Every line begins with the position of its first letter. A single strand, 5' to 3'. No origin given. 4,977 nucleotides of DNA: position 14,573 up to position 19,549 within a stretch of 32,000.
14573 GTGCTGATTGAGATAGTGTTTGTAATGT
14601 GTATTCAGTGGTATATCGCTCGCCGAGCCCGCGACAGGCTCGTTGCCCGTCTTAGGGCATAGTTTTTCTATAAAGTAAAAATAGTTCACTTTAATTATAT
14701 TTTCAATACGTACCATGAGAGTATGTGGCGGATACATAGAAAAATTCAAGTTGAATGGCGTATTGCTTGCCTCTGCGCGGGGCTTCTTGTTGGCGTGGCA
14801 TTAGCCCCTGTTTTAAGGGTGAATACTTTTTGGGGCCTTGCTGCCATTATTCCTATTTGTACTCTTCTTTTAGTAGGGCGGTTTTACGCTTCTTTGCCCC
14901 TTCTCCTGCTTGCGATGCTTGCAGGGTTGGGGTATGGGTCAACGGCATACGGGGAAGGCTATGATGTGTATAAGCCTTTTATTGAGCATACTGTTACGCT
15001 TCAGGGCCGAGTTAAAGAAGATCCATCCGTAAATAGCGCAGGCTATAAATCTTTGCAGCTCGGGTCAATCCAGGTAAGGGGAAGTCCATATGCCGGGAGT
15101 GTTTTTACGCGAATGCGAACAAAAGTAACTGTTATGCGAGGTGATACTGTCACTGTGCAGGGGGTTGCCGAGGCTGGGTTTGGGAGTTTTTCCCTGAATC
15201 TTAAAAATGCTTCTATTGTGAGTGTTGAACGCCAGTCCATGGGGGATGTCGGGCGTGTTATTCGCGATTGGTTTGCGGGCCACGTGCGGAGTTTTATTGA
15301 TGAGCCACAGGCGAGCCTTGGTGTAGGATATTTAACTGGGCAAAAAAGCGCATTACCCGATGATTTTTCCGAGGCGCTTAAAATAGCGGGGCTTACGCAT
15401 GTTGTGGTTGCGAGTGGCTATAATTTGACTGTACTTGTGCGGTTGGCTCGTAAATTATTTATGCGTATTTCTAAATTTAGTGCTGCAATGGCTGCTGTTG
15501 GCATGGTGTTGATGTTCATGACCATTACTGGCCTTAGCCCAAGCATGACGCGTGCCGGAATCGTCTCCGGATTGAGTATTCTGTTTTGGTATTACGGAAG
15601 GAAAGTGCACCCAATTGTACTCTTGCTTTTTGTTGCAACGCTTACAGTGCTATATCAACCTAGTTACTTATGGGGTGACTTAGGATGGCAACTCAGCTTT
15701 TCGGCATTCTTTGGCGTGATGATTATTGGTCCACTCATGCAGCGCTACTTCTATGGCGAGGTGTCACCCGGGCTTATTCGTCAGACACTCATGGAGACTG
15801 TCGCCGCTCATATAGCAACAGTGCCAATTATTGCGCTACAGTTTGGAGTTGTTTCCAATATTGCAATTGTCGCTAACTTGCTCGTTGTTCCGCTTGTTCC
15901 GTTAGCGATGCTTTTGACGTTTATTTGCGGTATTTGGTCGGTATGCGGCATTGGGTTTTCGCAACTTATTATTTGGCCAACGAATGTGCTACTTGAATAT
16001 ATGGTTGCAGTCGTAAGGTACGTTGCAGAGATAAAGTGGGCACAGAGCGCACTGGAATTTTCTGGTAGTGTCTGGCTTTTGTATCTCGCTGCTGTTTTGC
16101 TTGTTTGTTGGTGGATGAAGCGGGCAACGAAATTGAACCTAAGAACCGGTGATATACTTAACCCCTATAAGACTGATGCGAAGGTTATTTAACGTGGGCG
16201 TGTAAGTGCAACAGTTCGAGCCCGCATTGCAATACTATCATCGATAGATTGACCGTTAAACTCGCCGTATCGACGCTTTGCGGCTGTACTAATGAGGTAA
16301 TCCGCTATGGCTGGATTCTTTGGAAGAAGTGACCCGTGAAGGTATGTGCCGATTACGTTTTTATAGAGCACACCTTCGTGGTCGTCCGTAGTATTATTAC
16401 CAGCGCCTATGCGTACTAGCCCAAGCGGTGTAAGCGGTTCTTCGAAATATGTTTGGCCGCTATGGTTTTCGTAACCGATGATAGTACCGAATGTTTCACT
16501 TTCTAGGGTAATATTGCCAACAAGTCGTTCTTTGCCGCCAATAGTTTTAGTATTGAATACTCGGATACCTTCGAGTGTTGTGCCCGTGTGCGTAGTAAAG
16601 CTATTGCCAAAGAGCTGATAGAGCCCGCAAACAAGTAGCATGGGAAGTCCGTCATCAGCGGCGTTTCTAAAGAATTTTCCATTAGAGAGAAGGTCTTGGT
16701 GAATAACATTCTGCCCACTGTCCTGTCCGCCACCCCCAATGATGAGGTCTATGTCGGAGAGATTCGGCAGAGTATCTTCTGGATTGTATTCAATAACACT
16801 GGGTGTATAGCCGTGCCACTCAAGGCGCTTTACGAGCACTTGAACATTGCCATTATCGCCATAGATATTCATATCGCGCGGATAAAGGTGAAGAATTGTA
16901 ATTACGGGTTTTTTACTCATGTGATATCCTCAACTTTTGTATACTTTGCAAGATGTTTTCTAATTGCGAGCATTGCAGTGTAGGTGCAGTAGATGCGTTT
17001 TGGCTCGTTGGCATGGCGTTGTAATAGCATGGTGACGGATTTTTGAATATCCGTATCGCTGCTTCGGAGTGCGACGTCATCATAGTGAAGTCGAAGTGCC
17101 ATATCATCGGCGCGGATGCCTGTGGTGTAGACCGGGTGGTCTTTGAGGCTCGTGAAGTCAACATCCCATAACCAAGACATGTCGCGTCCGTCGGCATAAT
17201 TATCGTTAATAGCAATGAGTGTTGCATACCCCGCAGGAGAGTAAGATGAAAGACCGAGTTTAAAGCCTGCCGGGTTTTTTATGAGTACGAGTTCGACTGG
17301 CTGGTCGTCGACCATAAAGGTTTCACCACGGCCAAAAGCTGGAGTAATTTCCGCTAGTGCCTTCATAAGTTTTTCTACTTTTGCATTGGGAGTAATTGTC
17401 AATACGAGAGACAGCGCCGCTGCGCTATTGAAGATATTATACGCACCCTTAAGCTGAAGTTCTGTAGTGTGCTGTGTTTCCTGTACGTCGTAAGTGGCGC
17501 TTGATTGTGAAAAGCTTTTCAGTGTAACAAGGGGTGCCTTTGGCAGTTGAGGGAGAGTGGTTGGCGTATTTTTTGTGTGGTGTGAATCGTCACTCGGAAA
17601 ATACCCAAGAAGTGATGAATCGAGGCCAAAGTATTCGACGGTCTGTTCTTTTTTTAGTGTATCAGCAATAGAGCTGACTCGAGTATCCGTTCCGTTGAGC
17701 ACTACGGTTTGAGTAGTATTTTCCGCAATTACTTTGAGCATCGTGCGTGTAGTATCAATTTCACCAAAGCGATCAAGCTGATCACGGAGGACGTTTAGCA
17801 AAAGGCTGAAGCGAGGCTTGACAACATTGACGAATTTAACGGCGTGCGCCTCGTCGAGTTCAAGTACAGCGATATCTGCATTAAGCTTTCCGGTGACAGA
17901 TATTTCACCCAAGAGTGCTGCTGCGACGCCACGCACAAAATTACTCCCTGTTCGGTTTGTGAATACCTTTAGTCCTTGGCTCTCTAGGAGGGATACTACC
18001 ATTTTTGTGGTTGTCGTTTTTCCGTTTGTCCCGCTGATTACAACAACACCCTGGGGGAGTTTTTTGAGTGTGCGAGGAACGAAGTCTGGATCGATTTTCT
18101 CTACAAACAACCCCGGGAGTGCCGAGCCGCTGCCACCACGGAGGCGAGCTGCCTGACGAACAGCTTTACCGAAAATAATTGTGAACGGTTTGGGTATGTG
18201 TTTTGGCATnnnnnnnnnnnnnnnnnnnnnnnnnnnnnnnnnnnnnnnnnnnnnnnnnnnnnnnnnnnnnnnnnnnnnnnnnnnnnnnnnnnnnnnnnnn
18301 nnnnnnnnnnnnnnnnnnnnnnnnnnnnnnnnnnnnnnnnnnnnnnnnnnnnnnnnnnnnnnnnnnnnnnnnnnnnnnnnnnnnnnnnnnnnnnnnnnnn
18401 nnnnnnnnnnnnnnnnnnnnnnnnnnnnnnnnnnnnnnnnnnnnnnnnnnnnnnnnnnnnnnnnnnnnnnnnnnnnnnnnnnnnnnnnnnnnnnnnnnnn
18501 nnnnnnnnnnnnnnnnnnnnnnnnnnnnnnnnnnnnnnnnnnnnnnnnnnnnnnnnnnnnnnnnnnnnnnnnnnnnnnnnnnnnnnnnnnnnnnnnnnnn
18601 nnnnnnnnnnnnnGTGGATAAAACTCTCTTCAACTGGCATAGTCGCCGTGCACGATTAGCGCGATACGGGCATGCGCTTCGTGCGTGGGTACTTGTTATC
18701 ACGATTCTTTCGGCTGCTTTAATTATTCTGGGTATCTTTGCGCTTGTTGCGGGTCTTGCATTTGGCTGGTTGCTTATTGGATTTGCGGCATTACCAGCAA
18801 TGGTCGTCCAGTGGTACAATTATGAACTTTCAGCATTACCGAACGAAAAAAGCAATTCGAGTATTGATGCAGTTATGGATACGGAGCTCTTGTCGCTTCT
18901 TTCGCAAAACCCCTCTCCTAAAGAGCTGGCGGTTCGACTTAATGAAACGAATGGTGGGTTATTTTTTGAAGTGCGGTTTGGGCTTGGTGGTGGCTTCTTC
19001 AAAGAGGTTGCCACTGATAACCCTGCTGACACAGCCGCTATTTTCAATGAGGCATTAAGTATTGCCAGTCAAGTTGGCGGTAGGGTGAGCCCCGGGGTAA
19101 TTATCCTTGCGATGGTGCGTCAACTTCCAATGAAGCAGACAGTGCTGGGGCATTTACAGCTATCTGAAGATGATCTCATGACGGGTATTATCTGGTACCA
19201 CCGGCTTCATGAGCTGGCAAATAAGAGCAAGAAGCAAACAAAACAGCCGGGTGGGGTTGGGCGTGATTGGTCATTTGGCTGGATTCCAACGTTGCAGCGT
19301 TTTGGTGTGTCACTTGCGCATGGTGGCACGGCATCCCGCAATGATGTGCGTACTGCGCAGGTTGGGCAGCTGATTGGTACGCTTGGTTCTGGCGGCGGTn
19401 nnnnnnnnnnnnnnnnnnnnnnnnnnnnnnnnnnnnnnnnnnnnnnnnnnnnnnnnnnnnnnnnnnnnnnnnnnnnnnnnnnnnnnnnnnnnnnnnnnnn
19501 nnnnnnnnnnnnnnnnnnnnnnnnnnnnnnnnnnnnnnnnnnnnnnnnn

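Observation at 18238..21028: Two-gene module: small membrane protein coupled to a membrane-anchored Clp/Hsp100-like ATPase stripped of its threading machinery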

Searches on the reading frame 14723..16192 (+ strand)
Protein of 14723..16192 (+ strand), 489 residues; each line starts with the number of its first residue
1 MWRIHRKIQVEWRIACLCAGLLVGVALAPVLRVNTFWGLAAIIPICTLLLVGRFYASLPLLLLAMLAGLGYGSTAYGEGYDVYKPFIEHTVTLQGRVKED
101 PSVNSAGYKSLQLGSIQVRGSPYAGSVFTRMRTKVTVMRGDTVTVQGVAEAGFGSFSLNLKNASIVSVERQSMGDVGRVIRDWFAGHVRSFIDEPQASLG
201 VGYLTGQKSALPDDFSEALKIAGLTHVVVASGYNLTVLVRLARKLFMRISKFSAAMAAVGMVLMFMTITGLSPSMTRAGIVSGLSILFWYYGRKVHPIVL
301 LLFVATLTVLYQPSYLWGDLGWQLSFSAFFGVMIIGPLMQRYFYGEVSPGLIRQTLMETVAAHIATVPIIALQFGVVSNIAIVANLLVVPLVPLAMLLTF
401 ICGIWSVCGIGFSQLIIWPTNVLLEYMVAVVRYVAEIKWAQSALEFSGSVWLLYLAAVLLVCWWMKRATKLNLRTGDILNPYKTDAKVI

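Call 20: search_protein_families(library=pfam, proteins=[window:14723-16192:+], max_evalue=0.001)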
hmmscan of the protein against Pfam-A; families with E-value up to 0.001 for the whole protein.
window:14723-16192:+ (489 aa): 2 families
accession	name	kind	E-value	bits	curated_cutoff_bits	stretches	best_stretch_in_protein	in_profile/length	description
PF03772.21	Competence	-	2.9e-38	132.2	23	1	204-466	2-268/270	Competence protein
PF13567.11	DUF4131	-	1.9e-05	24.9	31.6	1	36-147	6-128/165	Domain of unknown function (DUF4131)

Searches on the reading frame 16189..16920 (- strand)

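Call 20: search_protein_families(library=pfam, proteins=[window:16189-16920:-], max_evalue=0.001)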
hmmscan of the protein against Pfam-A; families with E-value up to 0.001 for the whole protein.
window:16189-16920:- (243 aa): 1 family
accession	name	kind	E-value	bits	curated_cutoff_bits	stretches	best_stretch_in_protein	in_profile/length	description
PF07685.20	GATase_3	-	2.9e-31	109.1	27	1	8-202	1-195/196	CobB/CobQ-like glutamine amidotransferase domain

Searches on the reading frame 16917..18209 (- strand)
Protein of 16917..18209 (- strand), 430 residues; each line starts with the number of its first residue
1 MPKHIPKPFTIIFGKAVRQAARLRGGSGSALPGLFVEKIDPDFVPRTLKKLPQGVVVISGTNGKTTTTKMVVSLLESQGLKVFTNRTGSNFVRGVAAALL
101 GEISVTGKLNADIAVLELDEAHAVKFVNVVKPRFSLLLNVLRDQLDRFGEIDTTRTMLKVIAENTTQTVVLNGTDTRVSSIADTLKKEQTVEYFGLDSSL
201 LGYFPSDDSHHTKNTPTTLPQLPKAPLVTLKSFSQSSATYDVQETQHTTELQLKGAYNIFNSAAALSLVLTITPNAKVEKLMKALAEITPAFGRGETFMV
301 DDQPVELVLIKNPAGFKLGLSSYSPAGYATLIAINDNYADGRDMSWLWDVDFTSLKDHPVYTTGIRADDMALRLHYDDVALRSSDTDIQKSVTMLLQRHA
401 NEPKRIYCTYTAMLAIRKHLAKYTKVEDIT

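Call 20: search_protein_families(library=pfam, proteins=[window:16917-18209:-], max_evalue=0.001)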
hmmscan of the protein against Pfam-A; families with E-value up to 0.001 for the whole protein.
window:16917-18209:- (430 aa): 2 families
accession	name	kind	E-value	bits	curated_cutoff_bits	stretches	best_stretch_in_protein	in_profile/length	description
PF08353.15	MurT_C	-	1.5e-25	89.8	25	1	309-413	1-110/110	MurT ligase C-terminal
PF08245.18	Mur_ligase_M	-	4.3e-15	56.7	24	1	58-268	1-199/200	Mur ligase middle domain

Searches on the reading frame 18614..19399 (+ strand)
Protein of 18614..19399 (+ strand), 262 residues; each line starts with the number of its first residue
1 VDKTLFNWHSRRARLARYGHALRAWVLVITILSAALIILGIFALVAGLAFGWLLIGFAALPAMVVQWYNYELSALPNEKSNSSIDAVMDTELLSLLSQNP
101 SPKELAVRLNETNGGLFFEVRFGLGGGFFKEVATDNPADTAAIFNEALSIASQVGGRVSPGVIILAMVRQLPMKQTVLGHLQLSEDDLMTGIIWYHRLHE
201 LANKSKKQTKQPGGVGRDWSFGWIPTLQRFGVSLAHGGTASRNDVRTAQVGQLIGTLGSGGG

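Call 28: search_protein_representatives(protein=window:18614-19399:+)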
Query: 262 residues. Proteins with E-value up to 0.001 (for the whole library): 192; up to 1e-10: 113; up to 1e-30: 25. The best 150 are listed.
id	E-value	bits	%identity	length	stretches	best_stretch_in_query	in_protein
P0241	5.6e-87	307.6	53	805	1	3-262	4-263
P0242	1.9e-71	256.7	47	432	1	2-261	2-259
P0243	4.8e-58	212.8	41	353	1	6-261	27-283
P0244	6.1e-55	202.6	49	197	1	4-191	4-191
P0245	1.1e-50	188.7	39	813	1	1-237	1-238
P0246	2.6e-46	174.3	36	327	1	1-236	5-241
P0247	1.1e-45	172.2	40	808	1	4-239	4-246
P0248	3.0e-45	170.9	37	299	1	1-261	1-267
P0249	2.2e-43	164.8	37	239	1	7-234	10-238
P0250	9.9e-43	162.6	35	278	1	1-261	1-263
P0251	1.1e-41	159.1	36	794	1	5-234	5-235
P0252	2.1e-41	158.2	33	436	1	5-236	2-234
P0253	2.4e-41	158.1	39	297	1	3-208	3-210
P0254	8.7e-40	153.0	57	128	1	1-128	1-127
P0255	9.5e-40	152.8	34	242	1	6-236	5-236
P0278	3.5e-25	105.1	34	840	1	7-236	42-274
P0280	7.1e-25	104.1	30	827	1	5-260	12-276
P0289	6.6e-21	91.1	29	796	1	16-258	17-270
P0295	5.2e-19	84.9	31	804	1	6-236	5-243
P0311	9.3e-16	74.2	25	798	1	10-235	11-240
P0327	4.5e-14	68.7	24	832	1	13-235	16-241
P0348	1.6e-11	60.3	26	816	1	78-258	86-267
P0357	2.0e-10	56.7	26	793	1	6-243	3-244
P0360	3.8e-10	55.8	24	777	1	8-248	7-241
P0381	1.3e-07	47.5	25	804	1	30-232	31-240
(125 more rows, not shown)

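Call 33: find_related_loci(query=window:18614-19399:+, collection=viral_contigs, flank=3000)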
Query window:18614-19399:+ (262 aa) in viral_contigs; peptide patterns used: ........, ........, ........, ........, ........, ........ (x = any residue, [..] = any of these).
6 stretches matched a pattern, but none encodes a relative of the query by tblastn (E <= 1e-3).

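Call 38: search_protein_families(library=pfam, alignment_id=A2, max_evalue=1)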
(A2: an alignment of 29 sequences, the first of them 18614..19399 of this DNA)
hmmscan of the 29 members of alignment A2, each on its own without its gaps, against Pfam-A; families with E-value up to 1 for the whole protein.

A. member 1, window:18614-19399:+ (262 aa): 1 family
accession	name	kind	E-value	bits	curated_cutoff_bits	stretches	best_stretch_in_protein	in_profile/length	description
PF18181.6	SLATT_1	-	0.13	12.8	26.3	1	6-70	10-71/122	SMODS and SLOG-associating 2TM effector domain 1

B. families by the number of members that match (of 29 scanned): 18 families
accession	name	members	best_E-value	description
PF13567.11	DUF4131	3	0.072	Domain of unknown function (DUF4131)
PF12650.12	DUF3784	1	0.00097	Domain of unknown function (DUF3784)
PF03899.21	ATP-synt_I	1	0.0093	ATP synthase I chain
PF14223.13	Retrotran_gag_2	1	0.011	gag-polypeptide of LTR copia-type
PF12911.12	OppC_N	1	0.017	N-terminal TM domain of oligopeptide transport permease C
PF24410.1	wHTH-HSP90_Na-assoc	1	0.021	wHTH-Hsp90_Na associated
PF22777.1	VKGC_lumenal_dom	1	0.031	Vitamin K-dependent gamma-carboxylase, lumenal domain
PF04982.19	TM_HPP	1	0.036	HPP, transmembrane region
PF04932.20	Wzy_C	1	0.065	O-Antigen ligase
PF18181.6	SLATT_1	1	0.13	SMODS and SLOG-associating 2TM effector domain 1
PF19507.4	DUF6041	1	0.14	Family of unknown function (DUF6041)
PF05514.17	HR_lesion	1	0.17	HR-like lesion-inducing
PF01155.25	HypA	1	0.19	Hydrogenase/urease nickel incorporation, metallochaperone, hypA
PF11808.13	PhoR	1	0.21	Phosphate regulon sensor protein PhoR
PF20990.2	DUF2207_C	1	0.24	Predicted membrane protein (DUF2207) C-terminal domain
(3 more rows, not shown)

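Call 40: list_cluster_members(proteins=[P0278, P0280, P0289, P0295, P0311, P0327, P0348, P0357, P0360, P0381])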
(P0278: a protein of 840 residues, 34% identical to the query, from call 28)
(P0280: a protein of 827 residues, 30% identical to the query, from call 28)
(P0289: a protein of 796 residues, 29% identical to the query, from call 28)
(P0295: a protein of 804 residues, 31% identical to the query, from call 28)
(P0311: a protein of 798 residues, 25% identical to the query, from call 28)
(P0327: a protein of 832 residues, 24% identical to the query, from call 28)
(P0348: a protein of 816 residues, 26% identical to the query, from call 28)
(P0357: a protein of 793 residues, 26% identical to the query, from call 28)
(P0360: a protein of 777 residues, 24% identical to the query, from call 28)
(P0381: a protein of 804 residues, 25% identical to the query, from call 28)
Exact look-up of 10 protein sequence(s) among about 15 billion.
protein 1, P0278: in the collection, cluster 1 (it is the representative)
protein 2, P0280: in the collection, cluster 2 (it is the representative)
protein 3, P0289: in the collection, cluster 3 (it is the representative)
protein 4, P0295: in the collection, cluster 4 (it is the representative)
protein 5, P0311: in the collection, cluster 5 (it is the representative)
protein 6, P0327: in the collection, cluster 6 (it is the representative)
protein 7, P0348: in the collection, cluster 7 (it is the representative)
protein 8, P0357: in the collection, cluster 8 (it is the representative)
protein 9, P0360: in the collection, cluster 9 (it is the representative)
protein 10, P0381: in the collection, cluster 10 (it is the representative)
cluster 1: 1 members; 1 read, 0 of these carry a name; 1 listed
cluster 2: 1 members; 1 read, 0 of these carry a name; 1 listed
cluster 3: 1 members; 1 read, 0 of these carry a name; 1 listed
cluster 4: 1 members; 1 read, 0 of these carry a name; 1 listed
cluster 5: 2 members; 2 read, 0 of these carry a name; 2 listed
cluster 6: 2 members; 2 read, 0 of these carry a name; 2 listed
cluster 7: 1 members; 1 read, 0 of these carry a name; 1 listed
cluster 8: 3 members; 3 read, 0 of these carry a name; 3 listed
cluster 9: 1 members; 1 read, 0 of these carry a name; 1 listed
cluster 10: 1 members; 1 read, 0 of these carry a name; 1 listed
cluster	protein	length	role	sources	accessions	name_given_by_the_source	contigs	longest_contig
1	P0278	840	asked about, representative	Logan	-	-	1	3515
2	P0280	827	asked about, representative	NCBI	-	-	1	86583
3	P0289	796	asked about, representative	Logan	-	-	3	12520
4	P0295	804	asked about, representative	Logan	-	-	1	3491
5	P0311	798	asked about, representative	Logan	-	-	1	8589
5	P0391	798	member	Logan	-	-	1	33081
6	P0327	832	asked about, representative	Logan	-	-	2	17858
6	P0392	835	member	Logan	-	-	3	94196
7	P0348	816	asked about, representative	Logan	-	-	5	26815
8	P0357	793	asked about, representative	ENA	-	-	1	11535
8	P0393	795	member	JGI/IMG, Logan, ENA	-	-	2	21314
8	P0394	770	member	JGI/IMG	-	-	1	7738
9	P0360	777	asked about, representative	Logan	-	-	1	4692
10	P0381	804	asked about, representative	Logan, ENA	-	-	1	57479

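Call 48: search_solved_structures(query=A2, max_evalue=10, show_alignments=3)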
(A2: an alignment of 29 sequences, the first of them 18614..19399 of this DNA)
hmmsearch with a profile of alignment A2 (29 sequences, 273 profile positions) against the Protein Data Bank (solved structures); distinct sequences matched with E-value up to 10: 26.
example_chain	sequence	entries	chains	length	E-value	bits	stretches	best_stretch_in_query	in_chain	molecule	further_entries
5u2u_A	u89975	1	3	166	0.014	17.9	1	145-195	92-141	Heat shock protein 104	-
1mbu_A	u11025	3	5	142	0.024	17.2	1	143-196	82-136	ATP-Dependent clp Protease ATP-Binding Subunit clp A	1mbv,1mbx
1k6k_A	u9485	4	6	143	0.024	17.2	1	143-196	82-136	ATP-DEPENDENT CLP PROTEASE ATP-BINDING SUBUNIT CLPA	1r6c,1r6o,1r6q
1lzw_B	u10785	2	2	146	0.025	17.1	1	143-196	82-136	ATP-dependent clp protease ATP-binding subunit ClpA | ATP dependent clp protease ATP-binding subunit clpA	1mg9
1khy_A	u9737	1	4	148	0.048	16.1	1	142-199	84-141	CLPB PROTEIN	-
4xbi_A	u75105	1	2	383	0.05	16.1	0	145-198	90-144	ClpB protein, putative,Green fluorescent protein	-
6amn_A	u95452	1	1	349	0.065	15.7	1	145-194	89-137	Heat shock protein 104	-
5wbw_A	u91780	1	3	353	0.067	15.7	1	145-194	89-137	Heat shock protein 104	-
5u2l_A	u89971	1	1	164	0.19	14.2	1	144-193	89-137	Heat shock protein 104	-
9i6f_C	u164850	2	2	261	0.33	13.4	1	16-70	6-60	Cytochrome c oxidase subunit 3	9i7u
5z62_C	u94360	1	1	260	0.35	13.3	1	16-70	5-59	Cytochrome c oxidase subunit 3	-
5d4w_A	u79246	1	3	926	0.55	12.7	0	144-179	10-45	Putative heat shock protein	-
5xdx_C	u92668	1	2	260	1.7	11.1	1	21-74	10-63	Cytochrome c oxidase subunit 3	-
7kxr_L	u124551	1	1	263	1.8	11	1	87-158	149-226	Lethal factor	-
7jil_s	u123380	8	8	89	1.9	10.9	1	82-140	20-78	30S ribosomal protein S14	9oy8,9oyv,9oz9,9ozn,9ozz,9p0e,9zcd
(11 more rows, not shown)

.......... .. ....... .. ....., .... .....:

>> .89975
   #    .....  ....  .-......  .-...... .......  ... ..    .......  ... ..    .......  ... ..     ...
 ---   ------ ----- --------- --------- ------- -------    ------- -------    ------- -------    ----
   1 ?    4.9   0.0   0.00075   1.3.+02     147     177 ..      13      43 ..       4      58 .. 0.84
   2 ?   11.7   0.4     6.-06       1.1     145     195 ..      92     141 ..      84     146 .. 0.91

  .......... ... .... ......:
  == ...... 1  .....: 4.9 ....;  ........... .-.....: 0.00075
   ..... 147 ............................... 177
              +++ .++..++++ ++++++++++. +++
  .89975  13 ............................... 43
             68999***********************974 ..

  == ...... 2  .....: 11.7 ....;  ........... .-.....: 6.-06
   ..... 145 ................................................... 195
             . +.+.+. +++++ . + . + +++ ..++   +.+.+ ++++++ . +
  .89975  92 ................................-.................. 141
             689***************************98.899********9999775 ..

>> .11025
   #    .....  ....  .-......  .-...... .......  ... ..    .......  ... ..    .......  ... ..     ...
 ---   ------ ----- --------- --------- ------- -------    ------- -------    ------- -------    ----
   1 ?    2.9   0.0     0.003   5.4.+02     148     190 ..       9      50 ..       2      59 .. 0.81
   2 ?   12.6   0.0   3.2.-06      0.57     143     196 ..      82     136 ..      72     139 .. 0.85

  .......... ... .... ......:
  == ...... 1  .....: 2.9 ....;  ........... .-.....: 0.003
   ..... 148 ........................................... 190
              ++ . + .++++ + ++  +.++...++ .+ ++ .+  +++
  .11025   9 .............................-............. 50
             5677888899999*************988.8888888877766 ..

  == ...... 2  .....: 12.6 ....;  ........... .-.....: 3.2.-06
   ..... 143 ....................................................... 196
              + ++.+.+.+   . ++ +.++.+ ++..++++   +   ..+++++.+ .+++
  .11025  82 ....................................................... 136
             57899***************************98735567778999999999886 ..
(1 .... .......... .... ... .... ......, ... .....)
